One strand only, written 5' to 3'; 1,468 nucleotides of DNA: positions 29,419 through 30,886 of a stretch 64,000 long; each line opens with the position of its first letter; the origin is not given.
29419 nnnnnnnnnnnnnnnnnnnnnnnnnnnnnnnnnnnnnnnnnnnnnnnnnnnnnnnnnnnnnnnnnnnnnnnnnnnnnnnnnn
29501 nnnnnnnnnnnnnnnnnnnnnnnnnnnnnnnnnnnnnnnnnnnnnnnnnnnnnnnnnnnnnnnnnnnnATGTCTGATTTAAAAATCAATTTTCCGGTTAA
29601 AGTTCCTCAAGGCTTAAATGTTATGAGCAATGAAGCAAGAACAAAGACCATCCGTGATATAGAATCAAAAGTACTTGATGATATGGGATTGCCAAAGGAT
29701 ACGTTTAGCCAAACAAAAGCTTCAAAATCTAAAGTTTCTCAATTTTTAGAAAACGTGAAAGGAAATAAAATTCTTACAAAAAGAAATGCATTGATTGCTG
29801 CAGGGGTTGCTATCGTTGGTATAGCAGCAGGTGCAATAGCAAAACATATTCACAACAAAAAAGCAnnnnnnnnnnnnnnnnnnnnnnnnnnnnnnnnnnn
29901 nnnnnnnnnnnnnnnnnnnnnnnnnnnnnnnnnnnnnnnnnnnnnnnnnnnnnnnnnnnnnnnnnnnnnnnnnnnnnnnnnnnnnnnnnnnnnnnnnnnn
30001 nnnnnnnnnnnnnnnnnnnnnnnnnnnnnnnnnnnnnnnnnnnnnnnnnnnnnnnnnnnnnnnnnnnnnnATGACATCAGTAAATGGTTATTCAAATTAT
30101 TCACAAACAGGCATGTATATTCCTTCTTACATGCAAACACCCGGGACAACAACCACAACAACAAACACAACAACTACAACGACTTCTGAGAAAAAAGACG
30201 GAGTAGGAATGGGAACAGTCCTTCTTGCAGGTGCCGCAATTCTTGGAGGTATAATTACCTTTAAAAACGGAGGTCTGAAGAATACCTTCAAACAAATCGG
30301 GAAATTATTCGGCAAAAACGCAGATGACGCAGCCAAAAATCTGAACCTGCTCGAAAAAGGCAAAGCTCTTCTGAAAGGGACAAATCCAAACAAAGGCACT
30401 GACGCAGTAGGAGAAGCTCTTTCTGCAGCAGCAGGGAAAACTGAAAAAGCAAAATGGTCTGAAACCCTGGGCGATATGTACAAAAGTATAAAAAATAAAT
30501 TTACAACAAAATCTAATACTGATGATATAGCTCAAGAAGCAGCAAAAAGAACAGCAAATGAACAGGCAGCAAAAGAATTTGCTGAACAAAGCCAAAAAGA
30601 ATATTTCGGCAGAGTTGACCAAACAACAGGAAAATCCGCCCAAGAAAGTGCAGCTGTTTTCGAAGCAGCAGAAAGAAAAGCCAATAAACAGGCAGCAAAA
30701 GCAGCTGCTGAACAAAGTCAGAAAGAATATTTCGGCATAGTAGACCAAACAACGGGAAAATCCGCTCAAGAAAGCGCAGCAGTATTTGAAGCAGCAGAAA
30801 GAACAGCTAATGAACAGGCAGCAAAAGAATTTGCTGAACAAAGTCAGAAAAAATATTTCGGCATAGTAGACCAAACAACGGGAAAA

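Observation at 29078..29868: Pair of tail-anchored paralogs of unknown function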

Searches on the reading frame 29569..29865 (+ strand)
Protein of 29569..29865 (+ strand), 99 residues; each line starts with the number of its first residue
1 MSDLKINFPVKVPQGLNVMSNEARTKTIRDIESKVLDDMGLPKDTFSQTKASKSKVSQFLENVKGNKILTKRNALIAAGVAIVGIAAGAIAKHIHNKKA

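Call 6: search_protein_families(library=pfam, proteins=[window:29569-29865:+], max_evalue=1)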
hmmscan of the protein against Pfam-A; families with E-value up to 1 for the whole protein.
seq(99 aa): 1 family
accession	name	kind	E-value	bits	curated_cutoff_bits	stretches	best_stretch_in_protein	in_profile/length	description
PF10814.13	CwsA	-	0.009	16.7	26.7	1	20-96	32-113/134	Cell wall synthesis protein CwsA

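Call 28: search_protein_families(library=phrogs, proteins=[window:29569-29865:+], max_evalue=1)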
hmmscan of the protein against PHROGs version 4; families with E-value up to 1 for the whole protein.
seq(99 aa): 2 families
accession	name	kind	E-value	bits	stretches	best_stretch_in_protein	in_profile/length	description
phrog_29302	-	unknown function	0.004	17.8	1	4-38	136-170/207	-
phrog_14272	-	unknown function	0.033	14.5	1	3-41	126-164/231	-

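Call 29: search_protein_families(library=ncbifam, proteins=[window:29569-29865:+], max_evalue=1)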
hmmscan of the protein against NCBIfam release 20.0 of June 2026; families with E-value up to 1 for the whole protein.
seq(99 aa): 0 families

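Call 30: search_protein_families(library=padloc, proteins=[window:29569-29865:+], max_evalue=1)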
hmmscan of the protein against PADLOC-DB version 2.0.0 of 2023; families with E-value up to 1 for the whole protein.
seq(99 aa): 0 families

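Call 57: predict_structure(alignment_id=A6)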
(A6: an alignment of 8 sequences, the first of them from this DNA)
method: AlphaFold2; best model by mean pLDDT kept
length: 99 residues; sequences in the alignment: 8
mean_pLDDT: 54.0   pTM: 0.24
mean pLDDT of the five models: 54.0, 50.3, 49.9, 49.1, 41.0
residues with pLDDT >= 90: 0; 70-90: 1; 50-70: 65; < 50: 33
segments of 3 or more residues with pLDDT < 50: 1-4, 6-9, 13-16, 50-59, 64-66, 97-99
pLDDT, mean of each block of 10 residues (from residue 1): 48 52 63 67 56 48 49 50 54 52
secondary structure, 60 per line:
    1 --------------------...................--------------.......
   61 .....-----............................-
elements in order: H21-39 H54-65 H71-98

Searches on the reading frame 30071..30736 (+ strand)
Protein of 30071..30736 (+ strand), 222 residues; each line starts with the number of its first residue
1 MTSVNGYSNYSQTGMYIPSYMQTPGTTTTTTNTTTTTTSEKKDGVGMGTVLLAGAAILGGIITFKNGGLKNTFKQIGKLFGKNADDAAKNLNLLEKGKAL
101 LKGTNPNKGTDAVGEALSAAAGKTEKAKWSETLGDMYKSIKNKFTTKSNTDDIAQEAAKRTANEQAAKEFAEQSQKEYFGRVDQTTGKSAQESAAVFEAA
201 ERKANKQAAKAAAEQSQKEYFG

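Call 44: find_homologous_proteins(query=window:30071-30736:+, max_evalue=0.01)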
Query seq(222 aa) (222 aa): 11 proteins with E <= 0.01 among 1441 candidates.
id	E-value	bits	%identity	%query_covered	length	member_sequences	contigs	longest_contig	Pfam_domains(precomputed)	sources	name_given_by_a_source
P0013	2.1e-147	506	94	100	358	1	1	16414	-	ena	-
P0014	9.4e-147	504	96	100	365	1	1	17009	-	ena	-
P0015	1.5e-129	448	91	100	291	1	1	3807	-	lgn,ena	-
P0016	3.9e-116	404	96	92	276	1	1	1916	-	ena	-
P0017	2.8e-102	359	99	79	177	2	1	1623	-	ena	-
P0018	7.6e-70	253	88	65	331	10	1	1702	-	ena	-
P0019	4.9e-65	237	73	78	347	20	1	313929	PF05531.18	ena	-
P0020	1.1e-55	207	97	47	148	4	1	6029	-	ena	-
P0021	1.5e-44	170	58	68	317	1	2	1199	-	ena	-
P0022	9.1e-39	151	55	73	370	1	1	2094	-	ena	-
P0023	2.2e-14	72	87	24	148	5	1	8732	-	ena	-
